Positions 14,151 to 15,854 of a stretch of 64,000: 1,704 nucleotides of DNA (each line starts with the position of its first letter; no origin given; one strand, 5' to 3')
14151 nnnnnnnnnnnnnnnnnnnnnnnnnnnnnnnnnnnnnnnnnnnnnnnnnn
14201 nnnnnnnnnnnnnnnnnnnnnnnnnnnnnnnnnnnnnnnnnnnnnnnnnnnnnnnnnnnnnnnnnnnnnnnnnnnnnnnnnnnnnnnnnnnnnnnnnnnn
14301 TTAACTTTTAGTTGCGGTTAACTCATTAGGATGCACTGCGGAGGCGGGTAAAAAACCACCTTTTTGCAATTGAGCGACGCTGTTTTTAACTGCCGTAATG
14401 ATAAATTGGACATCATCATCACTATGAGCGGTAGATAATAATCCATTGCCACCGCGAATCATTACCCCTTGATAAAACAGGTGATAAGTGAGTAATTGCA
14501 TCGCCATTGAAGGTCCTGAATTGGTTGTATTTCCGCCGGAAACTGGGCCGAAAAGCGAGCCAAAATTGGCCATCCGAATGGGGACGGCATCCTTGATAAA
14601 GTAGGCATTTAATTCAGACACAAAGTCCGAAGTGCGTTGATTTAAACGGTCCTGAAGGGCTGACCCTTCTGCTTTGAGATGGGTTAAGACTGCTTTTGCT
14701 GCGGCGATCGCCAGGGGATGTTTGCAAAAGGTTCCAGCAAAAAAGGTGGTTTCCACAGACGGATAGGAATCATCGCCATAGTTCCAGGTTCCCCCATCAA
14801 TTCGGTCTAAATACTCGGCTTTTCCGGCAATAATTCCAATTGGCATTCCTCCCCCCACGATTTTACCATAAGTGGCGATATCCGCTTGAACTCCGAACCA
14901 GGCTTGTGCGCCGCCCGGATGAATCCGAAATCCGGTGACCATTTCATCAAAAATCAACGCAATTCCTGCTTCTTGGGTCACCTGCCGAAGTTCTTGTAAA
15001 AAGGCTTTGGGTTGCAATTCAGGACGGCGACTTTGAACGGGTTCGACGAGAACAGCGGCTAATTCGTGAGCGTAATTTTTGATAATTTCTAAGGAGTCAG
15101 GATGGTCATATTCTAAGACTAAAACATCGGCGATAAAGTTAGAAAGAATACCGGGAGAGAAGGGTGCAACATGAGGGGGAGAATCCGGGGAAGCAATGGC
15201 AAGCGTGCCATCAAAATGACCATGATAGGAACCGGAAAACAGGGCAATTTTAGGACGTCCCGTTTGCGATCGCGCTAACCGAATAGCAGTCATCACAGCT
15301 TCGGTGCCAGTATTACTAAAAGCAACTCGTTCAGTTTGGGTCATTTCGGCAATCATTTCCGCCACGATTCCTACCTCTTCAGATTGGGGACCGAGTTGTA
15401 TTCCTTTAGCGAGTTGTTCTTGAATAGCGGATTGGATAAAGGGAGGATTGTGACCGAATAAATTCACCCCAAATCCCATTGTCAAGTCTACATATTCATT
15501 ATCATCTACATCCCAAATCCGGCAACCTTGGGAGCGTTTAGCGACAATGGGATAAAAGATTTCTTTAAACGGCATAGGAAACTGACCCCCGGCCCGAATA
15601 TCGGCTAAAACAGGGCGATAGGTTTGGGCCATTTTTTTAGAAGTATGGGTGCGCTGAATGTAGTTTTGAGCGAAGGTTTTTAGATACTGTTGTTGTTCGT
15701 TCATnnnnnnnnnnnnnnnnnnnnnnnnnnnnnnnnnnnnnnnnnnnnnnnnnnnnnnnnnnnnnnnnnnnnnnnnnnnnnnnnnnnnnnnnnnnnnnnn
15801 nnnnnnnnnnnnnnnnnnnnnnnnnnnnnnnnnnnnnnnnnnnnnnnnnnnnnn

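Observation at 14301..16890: Terminal thioester reductase domain immediately followed by a class-III aminotransferase: predicted aldehyde release and transamination to an amine terminus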

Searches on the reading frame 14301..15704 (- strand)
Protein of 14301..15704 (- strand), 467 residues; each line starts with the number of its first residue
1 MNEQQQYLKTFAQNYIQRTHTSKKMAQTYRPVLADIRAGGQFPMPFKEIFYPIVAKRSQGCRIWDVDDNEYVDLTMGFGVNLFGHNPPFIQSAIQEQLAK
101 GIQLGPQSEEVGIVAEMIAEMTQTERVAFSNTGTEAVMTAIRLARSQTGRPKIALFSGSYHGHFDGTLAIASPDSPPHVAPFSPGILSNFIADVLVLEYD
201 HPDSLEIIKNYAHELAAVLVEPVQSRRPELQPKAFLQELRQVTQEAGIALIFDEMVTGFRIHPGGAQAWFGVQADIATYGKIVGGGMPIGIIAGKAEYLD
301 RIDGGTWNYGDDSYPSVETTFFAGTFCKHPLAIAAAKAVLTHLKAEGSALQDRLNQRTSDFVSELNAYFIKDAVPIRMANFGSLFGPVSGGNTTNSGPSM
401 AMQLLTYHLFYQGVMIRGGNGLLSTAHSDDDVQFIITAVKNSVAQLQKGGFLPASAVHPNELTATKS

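Call 6: search_protein_families(library=pfam, proteins=[window:14301-15704:-])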
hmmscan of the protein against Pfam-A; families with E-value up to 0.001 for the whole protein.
window:14301-15704:- (467 aa): 1 family
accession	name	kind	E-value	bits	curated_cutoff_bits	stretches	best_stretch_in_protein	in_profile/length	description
PF00202.27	Aminotran_3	-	6.2e-56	190.3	30.5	1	52-386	10-347/403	Aminotransferase class-III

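Call 13: find_homologous_proteins(query=window:14301-15704:-)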
Query window:14301-15704:- (467 aa): 3468 proteins with E <= 0.001 among 8000 candidates; the best 120 are listed.
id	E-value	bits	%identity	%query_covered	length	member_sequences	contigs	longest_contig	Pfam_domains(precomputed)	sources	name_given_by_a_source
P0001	0.0e+0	1060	100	100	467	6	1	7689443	PF00202.28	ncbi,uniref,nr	ncbi:aspartate aminotransferase family protein [Oscillatoria acuminata]|uniref:Glutamate-1-semialdeh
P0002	2.8e-262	888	83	100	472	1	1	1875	PF00202.28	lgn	-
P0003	2.4e-205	701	68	97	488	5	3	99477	PF00155.28,PF00202.28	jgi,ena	jgi:glutamate-1-semialdehyde-2,1-aminomutase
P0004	2.4e-204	697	67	97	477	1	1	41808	PF00202.28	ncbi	ncbi:MAG: aspartate aminotransferase family protein [Crinalium sp.]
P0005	9.9e-204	695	68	99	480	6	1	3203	PF00202.28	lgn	-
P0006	1.3e-203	695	68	97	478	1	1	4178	PF00202.28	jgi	jgi:glutamate-1-semialdehyde-2,1-aminomutase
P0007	1.5e-203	695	68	97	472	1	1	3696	PF00202.28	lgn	-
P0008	2.1e-203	694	67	97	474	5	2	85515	PF00155.28,PF00202.28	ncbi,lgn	-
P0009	9.9e-203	692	67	96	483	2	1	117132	PF00202.28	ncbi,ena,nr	ncbi:MAG: aspartate aminotransferase family protein [Aphanothece sp. CMT-3BRIN-NPC111]|nr:aspartate 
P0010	7.5e-202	689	68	97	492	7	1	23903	PF00202.28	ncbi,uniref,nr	ncbi:aspartate aminotransferase family protein [Microseira wollei]|uniref:Aminotransferase class-III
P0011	8.8e-202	689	68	97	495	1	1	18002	PF00202.28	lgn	-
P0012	2.3e-201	688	67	99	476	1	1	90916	PF00202.28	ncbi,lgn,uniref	ncbi:aspartate aminotransferase family protein [Nostoc sp. CCY0012]|uniref:aspartate aminotransferas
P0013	1.1e-200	685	66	98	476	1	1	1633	PF00202.28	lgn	-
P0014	1.9e-200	684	66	98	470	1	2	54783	PF00155.28,PF00202.28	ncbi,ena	-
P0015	1.9e-200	684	67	97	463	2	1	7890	PF00202.28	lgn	-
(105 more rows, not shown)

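Call 16: find_related_loci(query=A1, collection=genome_contigs, flank=10000)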
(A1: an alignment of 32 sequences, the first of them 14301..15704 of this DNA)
Query A1 (467 aa) in genome_contigs; peptide patterns used: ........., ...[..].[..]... (x = any residue, [..] = any of these).
600 stretches matched a pattern (row limit reached: there are more); 579 encode a relative of the query (tblastn E <= 1e-3); the best 80 are kept; 80 distinct loci.
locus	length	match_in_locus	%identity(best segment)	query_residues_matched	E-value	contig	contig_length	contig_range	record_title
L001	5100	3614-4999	67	2-458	0e+0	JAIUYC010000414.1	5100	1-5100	MAG: Coleofasciculus sp. S288 contig-91_11701, whole genome shotgun sequence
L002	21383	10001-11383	67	1-456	0e+0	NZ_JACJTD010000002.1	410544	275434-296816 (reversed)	Nostoc foliaceum FACHB-393 contig2, whole genome shotgun sequence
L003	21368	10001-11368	66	2-453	0e+0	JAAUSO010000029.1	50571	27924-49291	MAG: Richelia sp. SL_2_1 NODE_93_length_50571_cov_8.152446, whole genome shotgun sequence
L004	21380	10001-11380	65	1-456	0e+0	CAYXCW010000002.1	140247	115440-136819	MAG TPA_asm: uncultured bacterium isolate binchicken_co319_167 genome assembly, contig: NODE_156_length_140247_cov_23.89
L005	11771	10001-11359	65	4-452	0e+0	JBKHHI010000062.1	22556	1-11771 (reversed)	MAG: Coleofasciculus sp. isolate D1M07_1 NODE_1002_length_22556_cov_17.149193, whole genome shotgun sequence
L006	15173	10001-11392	63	1-454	0e+0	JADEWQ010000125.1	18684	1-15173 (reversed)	Pleurocapsales cyanobacterium LEGE 06147 NODE_312_length_, whole genome shotgun sequence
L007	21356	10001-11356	63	4-452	0e+0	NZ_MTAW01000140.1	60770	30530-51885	Nostoc sp. 106C 68_60770_30.386_171_60770_0.405660687839394, whole genome shotgun sequence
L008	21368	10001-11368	61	4-454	0e+0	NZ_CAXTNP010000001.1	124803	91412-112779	MAG: uncultured Nostoc sp. isolate public_SRR14722145_metawrap_bin.2 public_SRR14722145_metawrap_bin.2_1, whole genome s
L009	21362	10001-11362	62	3-453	0e+0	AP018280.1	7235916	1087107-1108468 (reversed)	Calothrix sp. NIES-4101 DNA, complete genome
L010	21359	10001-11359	62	1-459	0e+0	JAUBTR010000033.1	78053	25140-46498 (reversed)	Microcoleus sp. BR0-C5 NODE_78_length_78053_cov_44.235290, whole genome shotgun sequence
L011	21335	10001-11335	61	3-454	0e+0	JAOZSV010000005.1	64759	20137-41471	MAG: Thiotrichaceae bacterium isolate GMC7.concoct.148 GMC7_25_length_64759_cov_1296.016568, whole genome shotgun sequen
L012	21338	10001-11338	60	4-456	0e+0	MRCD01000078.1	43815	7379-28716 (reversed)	Calothrix sp. HK-06 NIES-2101_Scaffold_78, whole genome shotgun sequence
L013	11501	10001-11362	63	4-453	0e+0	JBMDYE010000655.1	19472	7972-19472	MAG: Planktothrix sp. isolate FCentRs1_7 FCentRs1_contig655, whole genome shotgun sequence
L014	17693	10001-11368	62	4-453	1e-179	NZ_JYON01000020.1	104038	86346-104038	Aliterella atlantica CENA595 contig_132, whole genome shotgun sequence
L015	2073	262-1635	60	1-452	0e+0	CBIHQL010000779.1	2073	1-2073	MAG TPA_asm: uncultured bacterium isolate SRR18156189_concoct_24 genome assembly, contig: ERZ27336846.16920, whole genom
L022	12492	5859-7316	52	2-452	7e-167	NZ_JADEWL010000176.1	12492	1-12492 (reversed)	Plectonema cf. radiosum LEGE 06105 NODE_511_length_12492_cov_12.1893, whole genome shotgun sequence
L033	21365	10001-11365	53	3-461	1e-158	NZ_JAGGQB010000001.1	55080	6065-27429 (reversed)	Bacillus sp. ISL-51 ISL51_2, whole genome shotgun sequence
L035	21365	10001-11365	53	3-461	2e-156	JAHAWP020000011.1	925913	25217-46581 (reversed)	Bacillus mexicanus strain FSQ1 NODE_2_length_925913_cov_60.500541, whole genome shotgun sequence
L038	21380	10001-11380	52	4-467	6e-156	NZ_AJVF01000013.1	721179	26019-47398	Bacillus siamensis KCTC 13613 strain KCTC 13613(T) contig13, whole genome shotgun sequence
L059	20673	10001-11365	56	3-452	5e-164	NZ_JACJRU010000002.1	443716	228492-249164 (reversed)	Nostoc sp. FACHB-110 contig2, whole genome shotgun sequence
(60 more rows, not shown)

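Call 20: search_protein_families(library=ncbifam, proteins=[window:14301-15704:-], max_evalue=0.00001)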
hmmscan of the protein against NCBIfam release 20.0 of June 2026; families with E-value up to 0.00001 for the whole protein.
window:14301-15704:- (467 aa): 67 families (the best 25 are shown)
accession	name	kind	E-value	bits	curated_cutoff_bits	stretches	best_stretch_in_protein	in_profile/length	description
NF000818.0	PRK00062.1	subfamily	6.6e-84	282.1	398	1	51-447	34-428/429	glutamate-1-semialdehyde 2,1-aminomutase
TIGR00713.1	hemL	equivalog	6.8e-83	278.7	527.3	1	50-445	29-422/423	glutamate-1-semialdehyde 2,1-aminomutase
NF009055.0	PRK12389.1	equivalog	6.7e-67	226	637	1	52-447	36-429/431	glutamate-1-semialdehyde 2,1-aminomutase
NF041362.1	GntE_guanitoxin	equivalog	1e-60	205.5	525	1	54-387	37-367/426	guanitoxin biosynthesis PLP-dependent transaminase GntE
NF004856.0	PRK06209.1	equivalog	4e-52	177.2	486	1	51-444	40-414/450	glutamate-1-semialdehyde 2,1-aminomutase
NF001864.0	PRK00615.1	equivalog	3e-49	167.8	706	1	48-445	33-428/433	glutamate-1-semialdehyde aminotransferase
TIGR00707.1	argD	subfamily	1.4e-43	149.2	410.05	1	52-369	10-310/381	acetylornithine/succinylornithine family transaminase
NF004426.0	PRK05769.1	equivalog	1.9e-41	142.3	552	1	50-366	35-356/441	acetyl ornithine aminotransferase family protein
NF002874.0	PRK03244.1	equivalog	1.8e-40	139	457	1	54-358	28-312/399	acetylornithine transaminase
NF005453.0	PRK07046.1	subfamily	7.5e-40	136.8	425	1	51-446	57-451/453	transaminase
NF005993.0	PRK08117.1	subfamily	9.6e-40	136.5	574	2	53-173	27-152/433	aspartate aminotransferase family protein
NF005272.0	PRK06777.1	equivalog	8.7e-36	123.4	725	1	54-366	25-335/421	4-aminobutyrate--2-oxoglutarate transaminase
NF002797.0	PRK02936.1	equivalog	1.1e-35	123.1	496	1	52-366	12-304/385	acetylornithine transaminase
NF045491.1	LysJ_Sulfobales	equivalog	1.2e-35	123.2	700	1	57-306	16-261/386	[LysW]-aminoadipate semialdehyde/glutamate semialdehyde transaminase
NF042418.1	LysJ_Th_th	equivalog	1.3e-35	123.1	700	1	53-345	20-294/386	[LysW]-aminoadipate semialdehyde transaminase LysJ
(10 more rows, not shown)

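Call 28: search_protein_families(library=pfam, proteins=[L002:3015-4058:+, L002:4073-9874:+, L002:11462-12226:+, L002:12367-13560:-, L002:14209-15669:+, L002:15801-16985:+, L002:17233-18864:+, L002:18957-20489:+], max_evalue=0.000001)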
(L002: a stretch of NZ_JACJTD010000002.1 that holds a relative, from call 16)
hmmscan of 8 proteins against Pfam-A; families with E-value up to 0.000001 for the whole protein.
L002:3015-4058:+ (347 aa): 1 family
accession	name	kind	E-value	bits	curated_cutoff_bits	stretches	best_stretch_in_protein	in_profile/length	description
PF02668.22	TauD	-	1.9e-47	162.9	27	1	50-337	13-264/267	Taurine catabolism dioxygenase TauD, TfdA family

L002:4073-9874:+ (1933 aa): 9 families
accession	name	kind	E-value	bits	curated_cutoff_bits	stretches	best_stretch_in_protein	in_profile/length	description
PF00668.25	Condensation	-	6.9e-154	513.3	30.6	2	1069-1503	3-441/456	Condensation domain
PF00501.34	AMP-binding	-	1.9e-81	274.3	29.9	1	468-820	1-384/384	AMP-binding enzyme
PF07993.18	NAD_binding_4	-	1.4e-72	244.4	20.1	1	1557-1794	1-258/258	Male sterility protein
PF00550.31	PP-binding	-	3.9e-15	56.3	20.8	1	992-1052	2-65/67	Phosphopantetheine attachment site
PF13193.12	AMP-binding_C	-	1.5e-13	51.9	24.5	1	888-962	1-76/76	AMP-binding enzyme C-terminal domain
PF01370.27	Epimerase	-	1.6e-13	51.1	20.9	1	1555-1771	1-198/240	NAD dependent epimerase/dehydratase family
PF01073.25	3Beta_HSD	-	1.3e-11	44.5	22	1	1557-1832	2-272/280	3-beta hydroxysteroid dehydrogenase/isomerase family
PF16363.11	GDP_Man_Dehyd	-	1e-08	35.5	27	1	1557-1803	2-242/332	GDP-mannose 4,6 dehydratase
PF02719.21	Polysacc_synt_2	-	8.4e-08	32.2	20.2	1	1555-1705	1-147/293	Polysaccharide biosynthesis protein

L002:11462-12226:+ (254 aa): 5 families
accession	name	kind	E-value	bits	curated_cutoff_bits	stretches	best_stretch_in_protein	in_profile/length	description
PF13649.12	Methyltransf_25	-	4.3e-19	69.4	27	1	47-136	1-95/97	Methyltransferase domain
PF08241.18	Methyltransf_11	-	1.1e-13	52.1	21.2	1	48-142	1-95/95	Methyltransferase domain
PF13847.12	Methyltransf_31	-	7.3e-12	45.6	27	1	44-142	4-109/145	Methyltransferase domain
PF13489.12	Methyltransf_23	-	2.1e-11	44.3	27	1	36-226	15-163/164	Methyltransferase domain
PF08242.18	Methyltransf_12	-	2.3e-10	41.5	30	1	48-138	1-96/98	Methyltransferase domain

L002:12367-13560:- (397 aa): 1 family
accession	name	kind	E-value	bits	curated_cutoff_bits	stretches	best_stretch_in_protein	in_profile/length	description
PF00266.25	Aminotran_5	-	3.8e-46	158.2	21.5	1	26-363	2-337/371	Aminotransferase class-V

L002:14209-15669:+ (486 aa): 1 family
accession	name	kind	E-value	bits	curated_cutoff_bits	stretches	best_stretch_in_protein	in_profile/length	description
PF13482.12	RNase_H_2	-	1.7e-49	168.4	22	1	303-474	1-165/165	RNase_H superfamily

L002:15801-16985:+ (394 aa): 1 family
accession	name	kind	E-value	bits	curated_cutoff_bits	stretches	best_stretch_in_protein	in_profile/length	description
PF13449.12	Phytase-like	-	1.7e-88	297.6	27.6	1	57-362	1-284/284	Esterase-like activity of phytase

L002:17233-18864:+ (543 aa): 2 families
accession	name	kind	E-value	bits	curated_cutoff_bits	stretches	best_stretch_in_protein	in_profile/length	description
PF00069.31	Pkinase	-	3.7e-46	158.1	31.7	1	34-305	4-259/263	Protein kinase domain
PF07714.23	PK_Tyr_Ser-Thr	-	2.3e-32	112.8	23.1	1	35-305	5-256/258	Protein tyrosine and serine/threonine kinase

L002:18957-20489:+ (510 aa): 2 families
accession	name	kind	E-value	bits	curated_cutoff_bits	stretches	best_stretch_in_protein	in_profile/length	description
PF00069.31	Pkinase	-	4.4e-41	141.5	31.7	1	22-292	1-259/263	Protein kinase domain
PF07714.23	PK_Tyr_Ser-Thr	-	2e-30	106.4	23.1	1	23-285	2-250/258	Protein tyrosine and serine/threonine kinase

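Call 29: search_protein_families(library=pfam, proteins=[L008:1267-6735:+, L008:6965-7849:+, L008:7932-8858:+, L008:8988-9746:+, L008:11388-12374:+, L008:13469-14248:+, L008:14286-16409:+, L009:5562-9917:+, L009:11434-12180:+, L009:12657-13439:+], max_evalue=0.000001)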
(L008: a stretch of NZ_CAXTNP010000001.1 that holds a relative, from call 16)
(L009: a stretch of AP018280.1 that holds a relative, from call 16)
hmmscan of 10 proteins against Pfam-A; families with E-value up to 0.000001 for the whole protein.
L008:1267-6735:+ (1822 aa): 12 families
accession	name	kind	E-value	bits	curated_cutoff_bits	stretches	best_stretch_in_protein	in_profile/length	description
PF00109.32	ketoacyl-synt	-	1.5e-68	231.6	20.8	1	14-263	3-252/252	Beta-ketoacyl synthase, N-terminal domain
PF00698.26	Acyl_transf_1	-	1e-53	183.4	32.7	1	537-847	1-308/319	Acyl transferase domain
PF02801.28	Ketoacyl-synt_C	-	3e-43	147.1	20.8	1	271-390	1-119/119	Beta-ketoacyl synthase, C-terminal domain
PF00975.26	Thioesterase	-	1.3e-33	117.6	26.4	1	1563-1816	2-223/226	Thioesterase domain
PF08659.16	KR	-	7.9e-33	114.3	22.6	1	1174-1373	1-179/180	KR domain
PF22621.2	CurL-like_PKS_C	-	3e-28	98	27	1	453-516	1-64/64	CurL-like, PKS C-terminal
PF22336.2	RhiE-like_linker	-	6.6e-18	64.9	27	1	457-521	2-65/67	RhiE-like, KS-MAT linker domain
PF16197.11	KAsynt_C_assoc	-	8e-18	65.3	33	1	392-501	1-107/111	Ketoacyl-synthetase C-terminal extension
PF21394.3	Beta-ketacyl_N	-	3.7e-17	62.9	26.9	1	948-1132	12-169/170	Beta-ketoacyl synthase-like, N-terminal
PF00550.31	PP-binding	-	6.2e-16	58.8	20.8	1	1476-1539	1-66/67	Phosphopantetheine attachment site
PF13561.12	adh_short_C2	-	1.5e-09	38.3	27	0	1235-1314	36-113/236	Enoyl-(Acyl carrier protein) reductase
PF00106.31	adh_short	-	5.1e-07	29.8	26.6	0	1235-1355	41-162/195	short chain dehydrogenase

L008:6965-7849:+ (294 aa): 1 family
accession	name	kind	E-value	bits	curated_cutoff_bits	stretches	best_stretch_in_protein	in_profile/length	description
PF02668.22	TauD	-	1.1e-33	117.8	27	1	31-285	22-263/267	Taurine catabolism dioxygenase TauD, TfdA family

L008:7932-8858:+ (308 aa): 2 families
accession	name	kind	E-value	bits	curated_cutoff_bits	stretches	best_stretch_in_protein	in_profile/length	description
PF13621.12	Cupin_8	-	2.7e-35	122.9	27.4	1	40-264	4-243/252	Cupin-like domain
PF02373.28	JmjC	-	5.3e-07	30.5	24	0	168-264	4-113/114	JmjC domain, hydroxylase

L008:8988-9746:+ (252 aa): 5 families
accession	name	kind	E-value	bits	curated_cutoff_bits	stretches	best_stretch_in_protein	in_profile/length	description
PF13649.12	Methyltransf_25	-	1.5e-16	61.3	27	1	50-141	1-97/97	Methyltransferase domain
PF08241.18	Methyltransf_11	-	4.5e-11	43.7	21.2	1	51-145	1-95/95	Methyltransferase domain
PF13847.12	Methyltransf_31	-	2.3e-09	37.5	27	1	46-111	3-79/145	Methyltransferase domain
PF13489.12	Methyltransf_23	-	3.8e-08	33.7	27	1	39-152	15-123/164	Methyltransferase domain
PF08242.18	Methyltransf_12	-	4e-08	34.3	30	1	51-143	1-98/98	Methyltransferase domain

L008:11388-12374:+ (328 aa): 1 family
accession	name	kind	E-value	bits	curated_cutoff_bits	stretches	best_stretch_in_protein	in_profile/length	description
PF00583.31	Acetyltransf_1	-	6.1e-11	43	20.7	1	189-315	2-116/116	Acetyltransferase (GNAT) family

L008:13469-14248:+ (259 aa): 1 family
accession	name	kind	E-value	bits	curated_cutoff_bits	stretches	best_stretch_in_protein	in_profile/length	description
PF00975.26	Thioesterase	-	8.6e-49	167.2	26.4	1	23-242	2-220/226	Thioesterase domain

L008:14286-16409:+ (707 aa): 1 family
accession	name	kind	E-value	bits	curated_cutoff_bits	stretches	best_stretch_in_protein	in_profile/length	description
PF01804.23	Penicil_amidase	-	2.3e-137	460.3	21.3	1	40-697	2-673/675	Penicillin amidase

L009:5562-9917:+ (1451 aa): 6 families
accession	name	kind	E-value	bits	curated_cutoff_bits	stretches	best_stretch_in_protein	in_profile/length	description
PF00501.34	AMP-binding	-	6.3e-81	272.5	29.9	1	464-814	1-384/384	AMP-binding enzyme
PF07993.18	NAD_binding_4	-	1.5e-68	231.2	20.1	1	1093-1319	1-258/258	Male sterility protein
PF00668.25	Condensation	-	4e-51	174.6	30.6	1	11-444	7-456/456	Condensation domain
PF00550.31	PP-binding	-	2.1e-16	60.3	20.8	1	987-1049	2-66/67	Phosphopantetheine attachment site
PF01370.27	Epimerase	-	1.5e-13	51.2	20.9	1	1091-1292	1-191/240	NAD dependent epimerase/dehydratase family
PF13193.12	AMP-binding_C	-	2e-11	45.1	24.5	1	879-957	1-76/76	AMP-binding enzyme C-terminal domain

L009:11434-12180:+ (248 aa): 5 families
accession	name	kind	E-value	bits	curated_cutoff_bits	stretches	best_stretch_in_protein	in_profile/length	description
PF13649.12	Methyltransf_25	-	1.9e-15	57.8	27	1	47-138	1-97/97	Methyltransferase domain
PF08241.18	Methyltransf_11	-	4.9e-14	53.2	21.2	1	48-142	1-95/95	Methyltransferase domain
PF13489.12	Methyltransf_23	-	1.1e-11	45.2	27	1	30-161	10-135/164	Methyltransferase domain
PF08242.18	Methyltransf_12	-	2.1e-10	41.6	30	1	48-140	1-98/98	Methyltransferase domain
PF13847.12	Methyltransf_31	-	1.8e-09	37.9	27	1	44-143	4-110/145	Methyltransferase domain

L009:12657-13439:+ (260 aa): 1 family
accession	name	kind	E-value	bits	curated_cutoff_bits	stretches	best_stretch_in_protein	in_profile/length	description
PF00975.26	Thioesterase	-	1.9e-50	172.6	26.4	1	27-242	2-216/226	Thioesterase domain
